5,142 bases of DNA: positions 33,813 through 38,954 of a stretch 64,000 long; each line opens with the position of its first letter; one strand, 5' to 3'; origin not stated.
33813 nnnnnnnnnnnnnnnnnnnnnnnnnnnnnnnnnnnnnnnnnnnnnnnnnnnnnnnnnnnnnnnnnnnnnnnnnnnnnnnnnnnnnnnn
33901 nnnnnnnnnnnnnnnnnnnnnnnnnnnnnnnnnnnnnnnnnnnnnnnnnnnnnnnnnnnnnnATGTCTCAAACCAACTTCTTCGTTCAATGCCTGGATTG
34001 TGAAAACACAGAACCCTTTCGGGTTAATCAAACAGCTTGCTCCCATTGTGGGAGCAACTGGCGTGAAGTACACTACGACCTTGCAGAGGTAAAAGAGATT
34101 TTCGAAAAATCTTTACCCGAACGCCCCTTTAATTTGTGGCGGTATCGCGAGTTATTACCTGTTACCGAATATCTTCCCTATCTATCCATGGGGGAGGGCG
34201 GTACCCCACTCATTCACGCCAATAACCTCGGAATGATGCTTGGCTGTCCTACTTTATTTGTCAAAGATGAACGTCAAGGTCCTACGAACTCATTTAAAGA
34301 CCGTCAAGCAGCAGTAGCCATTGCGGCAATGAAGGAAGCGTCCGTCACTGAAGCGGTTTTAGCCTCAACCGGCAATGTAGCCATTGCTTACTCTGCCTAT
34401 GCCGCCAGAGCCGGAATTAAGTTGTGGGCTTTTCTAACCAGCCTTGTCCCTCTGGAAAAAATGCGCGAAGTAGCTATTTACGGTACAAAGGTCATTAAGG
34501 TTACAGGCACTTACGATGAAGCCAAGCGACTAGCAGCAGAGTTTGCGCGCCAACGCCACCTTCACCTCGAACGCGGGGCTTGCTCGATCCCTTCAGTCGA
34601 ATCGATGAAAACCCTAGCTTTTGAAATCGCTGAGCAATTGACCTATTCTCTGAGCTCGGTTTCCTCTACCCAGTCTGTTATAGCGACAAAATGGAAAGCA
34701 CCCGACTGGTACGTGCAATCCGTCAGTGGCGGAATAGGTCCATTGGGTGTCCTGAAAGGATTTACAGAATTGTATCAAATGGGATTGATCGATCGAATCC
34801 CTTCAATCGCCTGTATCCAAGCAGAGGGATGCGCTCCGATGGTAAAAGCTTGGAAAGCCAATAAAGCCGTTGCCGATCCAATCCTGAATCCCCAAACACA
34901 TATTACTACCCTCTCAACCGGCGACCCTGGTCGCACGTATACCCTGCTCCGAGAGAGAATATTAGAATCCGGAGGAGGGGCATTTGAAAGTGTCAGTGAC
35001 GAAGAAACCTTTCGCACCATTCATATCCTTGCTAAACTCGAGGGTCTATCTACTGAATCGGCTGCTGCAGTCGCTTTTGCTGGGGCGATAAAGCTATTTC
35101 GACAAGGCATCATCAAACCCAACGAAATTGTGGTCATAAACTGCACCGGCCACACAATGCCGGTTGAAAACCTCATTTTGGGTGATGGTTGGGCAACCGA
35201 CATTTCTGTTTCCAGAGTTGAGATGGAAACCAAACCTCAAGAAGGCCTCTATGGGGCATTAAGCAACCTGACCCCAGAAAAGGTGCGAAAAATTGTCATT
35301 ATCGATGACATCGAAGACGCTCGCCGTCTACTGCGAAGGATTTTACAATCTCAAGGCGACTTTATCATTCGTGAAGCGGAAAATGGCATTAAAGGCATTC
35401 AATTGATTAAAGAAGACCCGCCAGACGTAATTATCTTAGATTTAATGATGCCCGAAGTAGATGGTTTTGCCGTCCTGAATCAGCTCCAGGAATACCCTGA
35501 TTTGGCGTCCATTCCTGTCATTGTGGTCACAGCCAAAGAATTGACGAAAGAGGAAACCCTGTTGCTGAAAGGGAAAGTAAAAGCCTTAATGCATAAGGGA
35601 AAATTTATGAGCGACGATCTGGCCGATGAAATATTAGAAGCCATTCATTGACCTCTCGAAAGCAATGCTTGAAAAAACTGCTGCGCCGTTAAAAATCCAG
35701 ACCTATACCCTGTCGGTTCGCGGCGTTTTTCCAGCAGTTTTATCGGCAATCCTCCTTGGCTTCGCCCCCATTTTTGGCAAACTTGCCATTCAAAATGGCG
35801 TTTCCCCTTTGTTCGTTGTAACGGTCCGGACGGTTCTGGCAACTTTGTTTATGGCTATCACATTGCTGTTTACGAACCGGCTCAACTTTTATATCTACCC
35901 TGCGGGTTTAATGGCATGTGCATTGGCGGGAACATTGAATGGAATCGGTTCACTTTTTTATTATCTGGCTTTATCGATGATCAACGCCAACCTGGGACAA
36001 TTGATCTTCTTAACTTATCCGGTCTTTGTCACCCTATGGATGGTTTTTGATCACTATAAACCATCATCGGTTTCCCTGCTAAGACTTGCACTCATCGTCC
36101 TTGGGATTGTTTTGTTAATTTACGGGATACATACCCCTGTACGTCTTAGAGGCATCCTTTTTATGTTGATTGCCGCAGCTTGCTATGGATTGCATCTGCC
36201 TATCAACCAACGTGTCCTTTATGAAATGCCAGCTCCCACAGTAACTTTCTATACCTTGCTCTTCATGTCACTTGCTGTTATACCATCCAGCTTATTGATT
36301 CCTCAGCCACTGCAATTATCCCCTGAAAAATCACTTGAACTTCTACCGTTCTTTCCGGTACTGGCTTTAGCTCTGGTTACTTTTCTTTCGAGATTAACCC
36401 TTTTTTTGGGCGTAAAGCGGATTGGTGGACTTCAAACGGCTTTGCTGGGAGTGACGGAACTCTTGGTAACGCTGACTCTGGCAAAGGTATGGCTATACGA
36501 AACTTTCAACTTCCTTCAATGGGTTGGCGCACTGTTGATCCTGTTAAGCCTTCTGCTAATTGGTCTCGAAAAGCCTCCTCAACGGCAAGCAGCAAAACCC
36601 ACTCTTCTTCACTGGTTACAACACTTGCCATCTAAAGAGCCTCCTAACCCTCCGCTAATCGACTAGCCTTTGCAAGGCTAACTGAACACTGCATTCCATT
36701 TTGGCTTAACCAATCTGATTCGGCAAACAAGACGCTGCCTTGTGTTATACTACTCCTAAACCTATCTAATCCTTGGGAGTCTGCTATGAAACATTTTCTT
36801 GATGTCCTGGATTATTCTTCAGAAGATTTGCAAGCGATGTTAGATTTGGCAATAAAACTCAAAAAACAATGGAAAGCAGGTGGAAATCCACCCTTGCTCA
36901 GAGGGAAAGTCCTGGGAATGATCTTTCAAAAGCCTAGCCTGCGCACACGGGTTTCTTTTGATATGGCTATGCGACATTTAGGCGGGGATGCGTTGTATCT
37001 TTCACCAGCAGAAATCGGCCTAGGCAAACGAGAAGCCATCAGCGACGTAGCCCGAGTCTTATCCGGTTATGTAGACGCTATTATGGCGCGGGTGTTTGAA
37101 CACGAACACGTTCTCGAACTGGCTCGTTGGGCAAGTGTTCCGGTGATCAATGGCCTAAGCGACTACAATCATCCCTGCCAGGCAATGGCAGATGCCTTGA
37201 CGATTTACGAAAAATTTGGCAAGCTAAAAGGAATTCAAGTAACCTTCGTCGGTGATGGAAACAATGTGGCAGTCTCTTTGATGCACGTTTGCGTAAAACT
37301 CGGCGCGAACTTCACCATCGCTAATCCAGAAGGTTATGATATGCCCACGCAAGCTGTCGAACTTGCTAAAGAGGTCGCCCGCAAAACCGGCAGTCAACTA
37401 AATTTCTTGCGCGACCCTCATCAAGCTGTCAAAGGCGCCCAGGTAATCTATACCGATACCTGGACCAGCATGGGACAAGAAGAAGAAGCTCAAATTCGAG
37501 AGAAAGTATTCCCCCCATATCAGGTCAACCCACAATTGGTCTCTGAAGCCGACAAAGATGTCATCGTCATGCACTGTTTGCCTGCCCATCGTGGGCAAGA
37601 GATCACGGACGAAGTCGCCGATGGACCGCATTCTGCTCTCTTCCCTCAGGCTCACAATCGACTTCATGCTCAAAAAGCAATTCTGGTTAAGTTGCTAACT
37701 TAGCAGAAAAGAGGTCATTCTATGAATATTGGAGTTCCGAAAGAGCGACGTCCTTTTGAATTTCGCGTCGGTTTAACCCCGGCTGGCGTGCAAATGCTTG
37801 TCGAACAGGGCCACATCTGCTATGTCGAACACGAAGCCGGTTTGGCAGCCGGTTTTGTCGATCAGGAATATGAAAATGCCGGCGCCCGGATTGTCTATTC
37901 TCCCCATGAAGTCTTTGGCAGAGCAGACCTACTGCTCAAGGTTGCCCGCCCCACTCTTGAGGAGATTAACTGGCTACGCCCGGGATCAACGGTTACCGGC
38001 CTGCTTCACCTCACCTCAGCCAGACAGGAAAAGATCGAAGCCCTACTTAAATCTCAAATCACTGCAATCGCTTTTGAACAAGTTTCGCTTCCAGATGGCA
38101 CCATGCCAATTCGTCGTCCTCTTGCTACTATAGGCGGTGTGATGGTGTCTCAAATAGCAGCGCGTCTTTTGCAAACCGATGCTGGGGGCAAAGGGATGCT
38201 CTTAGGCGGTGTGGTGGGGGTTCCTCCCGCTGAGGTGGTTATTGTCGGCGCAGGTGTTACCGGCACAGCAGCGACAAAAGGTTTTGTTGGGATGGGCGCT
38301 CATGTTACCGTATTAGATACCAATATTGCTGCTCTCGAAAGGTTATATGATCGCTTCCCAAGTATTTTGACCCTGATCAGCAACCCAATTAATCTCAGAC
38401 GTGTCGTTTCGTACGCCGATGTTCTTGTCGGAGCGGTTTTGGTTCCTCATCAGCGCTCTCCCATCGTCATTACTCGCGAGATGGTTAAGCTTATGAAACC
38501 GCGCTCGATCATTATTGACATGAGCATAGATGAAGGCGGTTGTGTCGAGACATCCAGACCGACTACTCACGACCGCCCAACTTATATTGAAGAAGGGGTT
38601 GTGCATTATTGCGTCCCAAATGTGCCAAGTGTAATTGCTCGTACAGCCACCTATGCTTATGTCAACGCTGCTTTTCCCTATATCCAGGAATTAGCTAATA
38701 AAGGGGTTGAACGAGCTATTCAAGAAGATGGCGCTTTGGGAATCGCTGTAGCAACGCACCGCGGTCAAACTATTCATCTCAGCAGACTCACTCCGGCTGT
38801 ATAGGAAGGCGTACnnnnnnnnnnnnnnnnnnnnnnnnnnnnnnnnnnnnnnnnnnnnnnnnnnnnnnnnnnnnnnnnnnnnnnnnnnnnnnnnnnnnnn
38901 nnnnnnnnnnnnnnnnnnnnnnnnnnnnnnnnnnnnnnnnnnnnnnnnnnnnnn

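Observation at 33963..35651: Threonine-synthase-like PLP enzyme with a C-terminal response-regulator receiver domain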

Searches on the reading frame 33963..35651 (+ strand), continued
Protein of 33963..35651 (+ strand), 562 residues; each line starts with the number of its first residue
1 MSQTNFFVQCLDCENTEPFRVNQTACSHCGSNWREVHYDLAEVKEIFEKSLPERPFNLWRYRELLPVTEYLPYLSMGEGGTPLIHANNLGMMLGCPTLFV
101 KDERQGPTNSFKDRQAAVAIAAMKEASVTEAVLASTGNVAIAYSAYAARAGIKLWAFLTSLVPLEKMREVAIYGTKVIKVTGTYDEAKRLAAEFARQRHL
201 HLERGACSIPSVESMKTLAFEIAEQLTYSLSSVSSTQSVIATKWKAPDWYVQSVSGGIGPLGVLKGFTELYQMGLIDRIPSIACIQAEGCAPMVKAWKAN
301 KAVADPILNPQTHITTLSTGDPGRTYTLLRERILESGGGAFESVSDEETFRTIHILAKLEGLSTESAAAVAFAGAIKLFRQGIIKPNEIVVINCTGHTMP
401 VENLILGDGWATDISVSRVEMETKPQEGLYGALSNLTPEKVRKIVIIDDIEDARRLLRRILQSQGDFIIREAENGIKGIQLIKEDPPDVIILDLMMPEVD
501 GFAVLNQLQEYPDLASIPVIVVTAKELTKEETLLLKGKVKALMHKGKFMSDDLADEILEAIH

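Call 23: find_related_loci(query=window:33963-35651:+, collection=genome_contigs, flank=10000)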
Query window:33963-35651:+ (562 aa) in genome_contigs; peptide patterns used: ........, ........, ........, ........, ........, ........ (x = any residue, [..] = any of these).
224 stretches matched a pattern; 144 encode a relative of the query (tblastn E <= 1e-3); the best 80 are kept; 80 distinct loci.
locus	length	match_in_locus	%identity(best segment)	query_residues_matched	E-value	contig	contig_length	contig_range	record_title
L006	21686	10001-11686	87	1-562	0e+0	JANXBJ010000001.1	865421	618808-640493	MAG: Anaerolineales bacterium isolate SKYB29 NODE_1_length_865421_cov_7.444171, whole genome shotgun sequence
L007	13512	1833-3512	87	1-561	0e+0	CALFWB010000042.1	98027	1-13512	MAG: uncultured Anaerolineales bacterium isolate H1_Bin_METABAT__117_1_1 genome assembly, contig: c_000000250227, whole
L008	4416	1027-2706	86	1-562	0e+0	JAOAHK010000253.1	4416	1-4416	MAG: Anaerolineales bacterium isolate SKW59 NODE_251_length_4416_cov_2.682415, whole genome shotgun sequence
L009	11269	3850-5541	83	1-562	0e+0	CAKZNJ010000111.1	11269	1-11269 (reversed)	MAG TPA_asm: uncultured Anaerolineae bacterium isolate SRR5214706_bin.9_CONCOCT_v1.1_MAG genome assembly, contig: ERZ174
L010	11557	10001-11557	88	1-518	0e+0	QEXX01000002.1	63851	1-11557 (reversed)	MAG: Anaerolineae bacterium isolate Nak19 k99_4271, whole genome shotgun sequence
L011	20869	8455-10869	63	4-562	0e+0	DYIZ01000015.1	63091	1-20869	MAG TPA_asm: Candidatus Aquidulcis sp. isolate FI88_58_10 Afr_mines_FI88_210_length_63091_cov_4_026842, whole genome sho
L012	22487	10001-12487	63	8-561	0e+0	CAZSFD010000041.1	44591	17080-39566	MAG TPA_asm: uncultured Anaerolineaceae bacterium isolate binchicken_co274_165 genome assembly, contig: NODE_2165_length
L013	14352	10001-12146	63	3-562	0e+0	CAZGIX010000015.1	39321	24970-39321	MAG TPA_asm: uncultured Anaerolineaceae bacterium isolate binchicken_co259_18 genome assembly, contig: NODE_361_length_3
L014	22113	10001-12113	63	6-557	0e+0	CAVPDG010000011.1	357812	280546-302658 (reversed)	MAG: uncultured Chloroflexia bacterium isolate MFD00032.bin.2.110 genome assembly, contig: contig_27890, whole genome sh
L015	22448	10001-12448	63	4-561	0e+0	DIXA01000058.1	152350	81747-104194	MAG TPA_asm: Anaerolineales bacterium UBA6092 UBA6092_contig_1618, whole genome shotgun sequence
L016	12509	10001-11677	63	5-561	0e+0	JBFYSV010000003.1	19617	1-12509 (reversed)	MAG: Anaerolineae bacterium isolate PPR_0249 k121_3896032, whole genome shotgun sequence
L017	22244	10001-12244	62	4-562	0e+0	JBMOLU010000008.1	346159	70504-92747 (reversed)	MAG: Chloroflexota bacterium isolate Betzabe_MAG032 MAG032_8, whole genome shotgun sequence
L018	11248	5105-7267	63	3-557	0e+0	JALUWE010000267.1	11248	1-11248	MAG: Anaerolineales bacterium isolate 128-326_metabat2_scaf2bin.091 128-326_scaffold_2826_c1, whole genome shotgun seque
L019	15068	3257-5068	60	8-561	0e+0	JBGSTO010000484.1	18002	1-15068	MAG: Anaerolineales bacterium isolate JTS-AC409 k141_749647, whole genome shotgun sequence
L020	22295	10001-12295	61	8-557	0e+0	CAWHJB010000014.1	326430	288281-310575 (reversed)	MAG: uncultured Chloroflexia bacterium isolate MFD02923.bin.2.67 genome assembly, contig: contig_37611, whole genome sho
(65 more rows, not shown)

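Call 42: predict_structure(alignment_id=A1)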
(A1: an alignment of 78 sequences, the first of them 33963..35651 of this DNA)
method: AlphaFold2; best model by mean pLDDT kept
length: 562 residues; sequences in the alignment: 78
mean_pLDDT: 79.4   pTM: 0.69
mean pLDDT of the five models: 79.4, 78.3, 78.1, 77.2, 74.7
residues with pLDDT >= 90: 192; 70-90: 244; 50-70: 75; < 50: 51
segments of 3 or more residues with pLDDT < 50: 106-108, 234-239, 398-402, 416-430, 544-557
pLDDT, mean of each block of 10 residues (from residue 1): 73 92 90 92 89 83 87 66 90 93 65 85 91 80 84 86 73 82 75 87 86 91 91 51 86 88 95 94 94 94 86 75 88 90 94 88 82 96 95 69 52 51 39 63 86 74 80 87 86 77 80 75 62 58 42 44 46
secondary structure, 60 per line:
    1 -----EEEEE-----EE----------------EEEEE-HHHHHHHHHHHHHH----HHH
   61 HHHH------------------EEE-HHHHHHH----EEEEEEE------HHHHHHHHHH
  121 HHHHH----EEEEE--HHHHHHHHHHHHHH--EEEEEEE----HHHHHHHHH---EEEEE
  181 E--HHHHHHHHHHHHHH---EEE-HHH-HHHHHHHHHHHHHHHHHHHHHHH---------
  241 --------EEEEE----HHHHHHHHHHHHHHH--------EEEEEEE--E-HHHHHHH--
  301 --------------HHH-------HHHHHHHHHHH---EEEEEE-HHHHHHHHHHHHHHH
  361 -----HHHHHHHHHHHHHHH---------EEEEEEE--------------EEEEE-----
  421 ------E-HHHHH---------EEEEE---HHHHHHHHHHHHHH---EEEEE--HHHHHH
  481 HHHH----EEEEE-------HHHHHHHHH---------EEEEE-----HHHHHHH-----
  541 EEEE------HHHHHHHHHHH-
elements in order: E6-10 E34-38 H40-53 H58-64 E83-85 H87-93 E98-104 H111-125 E130-134 H137-150 E153-159 H164-172 E176-181 H184-197 E201-203 H209-231 E249-253 H258-272 E281-287 H292-298 H325-335 E339-344 H346-360 H366-380 E390-396 E411-415 H429-433 E443-447 H451-464 E468-472 H475-484 E489-493 H501-509 E519-523 H529-535 E541-544 H551-561

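Call 45: fold_search(model_id=the predicted structure, library=pdb)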
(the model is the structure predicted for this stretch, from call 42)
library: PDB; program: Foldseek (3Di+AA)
matches with E <= 10: 1899; with E <= 0.001: 928
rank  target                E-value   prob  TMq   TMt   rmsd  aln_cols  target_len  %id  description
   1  2d1f_A                1.0e-22  1.00  0.53  0.83   6.9       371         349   30  Structure of Mycobacterium tuberculosis threonine synthase (released 2006-09-05)
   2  6nmx_D                2.3e-21  1.00  0.51  0.82   2.9       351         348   29  Threonine synthase from Bacillus subtilis ATCC 6633 with PLP and APPA (released 2019-03-13)
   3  6nmx_A                3.3e-21  1.00  0.53  0.84   2.2       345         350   30  Threonine synthase from Bacillus subtilis ATCC 6633 with PLP and APPA (released 2019-03-13)
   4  2zsj_A                3.9e-21  1.00  0.53  0.83   2.4       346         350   34  Crystal structure of threonine synthase from Aquifex aeolicus VF5 (released 2008-10-21)
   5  2zsj_D                4.4e-21  1.00  0.53  0.84   2.4       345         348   33  Crystal structure of threonine synthase from Aquifex aeolicus VF5 (released 2008-10-21)
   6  6cgq_A                5.1e-21  1.00  0.51  0.83   5.5       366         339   28  Threonine synthase from Bacillus subtilis ATCC 6633 with PLP and PLP-Ala (released 2019-02-27)
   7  6nmx_B                6.0e-21  1.00  0.52  0.83   2.3       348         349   30  Threonine synthase from Bacillus subtilis ATCC 6633 with PLP and APPA (released 2019-03-13)
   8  6cgq_B                6.7e-21  1.00  0.53  0.85   2.2       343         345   31  Threonine synthase from Bacillus subtilis ATCC 6633 with PLP and PLP-Ala (released 2019-02-27)
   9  1v7c_A                3.3e-20  1.00  0.53  0.83   2.3       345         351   32  Crystal structure of threonine synthase from thermus thermophilus hb8 in complex with a substrate analogue (released 2003-12-30)
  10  1uim_A                5.4e-20  1.00  0.53  0.83   2.5       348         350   33  Crystal Structure of Threonine Synthase from Thermus Thermophilus HB8, Orthorhombic Crystal Form (released 2003-11-18)
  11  1uin_B                9.7e-20  1.00  0.52  0.83   2.6       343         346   32  Crystal Structure of Threonine Synthase from Thermus Thermophilus HB8, Trigonal Crystal Form (released 2003-11-18)
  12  2c2b_A                1.2e-19  1.00  0.59  0.74   3.0       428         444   22  Crystallographic structure of Arabidopsis thaliana Threonine synthase complexed with pyridoxal phosphate and S-adenosy (released 2005-11-28)
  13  3aey_B                1.4e-19  1.00  0.52  0.83   2.6       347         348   30  Apo form of threonine synthase from Thermus thermophilus HB8 (released 2010-11-17)
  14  2c2b_C                1.5e-19  1.00  0.59  0.74   3.0       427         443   21  Crystallographic structure of Arabidopsis thaliana Threonine synthase complexed with pyridoxal phosphate and S-adenosy (released 2005-11-28)
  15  9k3c                  1.9e-19  1.00  0.57  0.74   3.5       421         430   19  Crystal Structure of CapA2 from Alistipes finegoldii in complex with PLP cofactor (released 2025-10-22)
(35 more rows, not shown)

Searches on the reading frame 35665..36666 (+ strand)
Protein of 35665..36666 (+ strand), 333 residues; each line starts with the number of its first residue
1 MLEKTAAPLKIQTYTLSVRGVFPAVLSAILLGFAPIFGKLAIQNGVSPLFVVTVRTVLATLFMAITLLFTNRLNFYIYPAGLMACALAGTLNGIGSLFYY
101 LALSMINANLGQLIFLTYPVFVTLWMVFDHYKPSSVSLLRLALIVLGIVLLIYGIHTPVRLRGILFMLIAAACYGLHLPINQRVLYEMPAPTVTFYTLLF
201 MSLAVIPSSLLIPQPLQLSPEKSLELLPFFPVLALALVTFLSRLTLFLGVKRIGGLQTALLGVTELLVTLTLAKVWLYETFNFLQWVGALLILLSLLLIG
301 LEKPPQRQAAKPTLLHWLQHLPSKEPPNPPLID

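Call 3: search_protein_families(library=pfam, proteins=[window:35665-36666:+], max_evalue=0.01)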
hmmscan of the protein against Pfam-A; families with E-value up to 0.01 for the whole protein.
window:35665-36666:+ (333 aa): 1 family
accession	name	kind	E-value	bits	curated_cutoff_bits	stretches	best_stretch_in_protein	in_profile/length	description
PF00892.27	EamA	-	1.7e-29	103.2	28.2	2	162-300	2-134/135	EamA-like transporter family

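Call 4: search_protein_families(library=ncbifam, proteins=[window:35665-36666:+], max_evalue=0.01)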
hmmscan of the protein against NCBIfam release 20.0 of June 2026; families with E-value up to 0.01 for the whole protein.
window:35665-36666:+ (333 aa): 1 family
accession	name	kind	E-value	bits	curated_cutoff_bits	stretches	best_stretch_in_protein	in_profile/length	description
TIGR00950.1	2A78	equivalog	2.5e-13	50.1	230.2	1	32-297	2-264/264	carboxylate/amino acid/amine transporter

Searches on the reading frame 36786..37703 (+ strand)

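Call 3: search_protein_families(library=pfam, proteins=[window:36786-37703:+], max_evalue=0.01)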
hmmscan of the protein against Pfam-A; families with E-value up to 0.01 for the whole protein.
window:36786-37703:+ (305 aa): 2 families
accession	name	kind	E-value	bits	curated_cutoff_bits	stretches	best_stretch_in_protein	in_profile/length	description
PF00185.30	OTCace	-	3.3e-56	190.1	29.4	1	148-301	1-155/157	Aspartate/ornithine carbamoyltransferase, Asp/Orn binding domain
PF02729.26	OTCace_N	-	2.6e-50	170.8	29.9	1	2-142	1-148/148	Aspartate/ornithine carbamoyltransferase, carbamoyl-P binding domain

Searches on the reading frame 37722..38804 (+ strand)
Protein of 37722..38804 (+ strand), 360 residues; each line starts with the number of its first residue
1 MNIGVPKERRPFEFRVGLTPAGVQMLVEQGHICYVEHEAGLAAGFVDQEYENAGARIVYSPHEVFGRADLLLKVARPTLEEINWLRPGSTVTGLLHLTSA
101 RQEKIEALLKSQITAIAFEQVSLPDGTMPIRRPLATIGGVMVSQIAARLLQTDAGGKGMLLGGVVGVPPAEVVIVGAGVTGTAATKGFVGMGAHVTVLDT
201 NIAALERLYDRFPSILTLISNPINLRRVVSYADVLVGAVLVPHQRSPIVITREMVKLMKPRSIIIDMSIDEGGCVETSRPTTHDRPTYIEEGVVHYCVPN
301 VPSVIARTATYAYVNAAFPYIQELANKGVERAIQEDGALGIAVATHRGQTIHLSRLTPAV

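Call 3: search_protein_families(library=pfam, proteins=[window:37722-38804:+], max_evalue=0.01)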
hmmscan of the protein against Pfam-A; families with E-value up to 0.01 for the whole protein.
window:37722-38804:+ (360 aa): 8 families
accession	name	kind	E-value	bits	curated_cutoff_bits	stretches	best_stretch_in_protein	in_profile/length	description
PF01262.27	AlaDh_PNT_C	-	1e-69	234.7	23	1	144-352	3-213/214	Alanine dehydrogenase/PNT, C-terminal domain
PF05222.21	AlaDh_PNT_N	-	1.4e-36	126.2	30.4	1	4-136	1-134/136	Alanine dehydrogenase/PNT, N-terminal domain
PF01488.26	Shikimate_DH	-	2e-05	25.2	24.3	1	170-268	13-112/138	Shikimate / quinate 5-dehydrogenase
PF02826.25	2-Hacid_dh_C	-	0.00011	22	25.1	1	171-268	38-127/178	D-isomer specific 2-hydroxyacid dehydrogenase, NAD binding domain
PF00070.33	Pyr_redox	-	0.0011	19.9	22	1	172-210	2-39/82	Pyridine nucleotide-disulphide oxidoreductase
PF07992.20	Pyr_redox_2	-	0.0019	18.1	26.1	1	169-210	142-182/291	Pyridine nucleotide-disulphide oxidoreductase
PF02254.24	TrkA_N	-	0.0049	17.6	23.8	0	172-221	1-51/116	TrkA-N domain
PF02737.24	3HCDH_N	-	0.0082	16.5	22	0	172-212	2-42/180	3-hydroxyacyl-CoA dehydrogenase, NAD binding domain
